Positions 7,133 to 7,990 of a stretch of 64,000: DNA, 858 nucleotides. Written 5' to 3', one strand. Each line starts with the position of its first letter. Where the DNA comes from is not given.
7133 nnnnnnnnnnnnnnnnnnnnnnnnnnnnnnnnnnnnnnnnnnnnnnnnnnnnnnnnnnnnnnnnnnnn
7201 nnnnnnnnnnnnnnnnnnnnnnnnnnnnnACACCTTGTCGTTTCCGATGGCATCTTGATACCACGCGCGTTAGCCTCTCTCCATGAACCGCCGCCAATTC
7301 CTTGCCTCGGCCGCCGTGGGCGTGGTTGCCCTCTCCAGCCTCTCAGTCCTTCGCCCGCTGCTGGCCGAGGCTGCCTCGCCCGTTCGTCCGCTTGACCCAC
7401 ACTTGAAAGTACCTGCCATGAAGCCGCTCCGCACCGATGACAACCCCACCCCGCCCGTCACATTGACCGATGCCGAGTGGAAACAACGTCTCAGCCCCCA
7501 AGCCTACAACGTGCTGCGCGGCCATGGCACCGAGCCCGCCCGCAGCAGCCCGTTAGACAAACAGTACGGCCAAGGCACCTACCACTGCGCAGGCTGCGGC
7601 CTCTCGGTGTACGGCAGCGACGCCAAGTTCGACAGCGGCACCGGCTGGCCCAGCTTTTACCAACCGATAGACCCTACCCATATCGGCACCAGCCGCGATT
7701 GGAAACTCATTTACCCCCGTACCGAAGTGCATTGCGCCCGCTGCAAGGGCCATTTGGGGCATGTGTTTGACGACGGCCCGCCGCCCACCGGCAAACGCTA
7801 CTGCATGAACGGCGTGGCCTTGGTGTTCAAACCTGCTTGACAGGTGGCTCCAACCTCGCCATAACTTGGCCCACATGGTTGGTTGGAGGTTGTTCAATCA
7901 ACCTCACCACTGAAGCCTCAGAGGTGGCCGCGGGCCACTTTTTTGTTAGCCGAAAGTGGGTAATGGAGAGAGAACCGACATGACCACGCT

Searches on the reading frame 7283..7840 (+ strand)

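Call 59: search_protein_families(library=pfam, proteins=[window:7283-7840:+], max_evalue=0.0001)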
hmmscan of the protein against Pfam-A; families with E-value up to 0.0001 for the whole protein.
window:7283-7840:+ (185 aa): 1 family
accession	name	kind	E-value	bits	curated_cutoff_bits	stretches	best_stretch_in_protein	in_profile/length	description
PF01641.26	SelR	-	2.3e-44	150.5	24.9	1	70-184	1-116/116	SelR domain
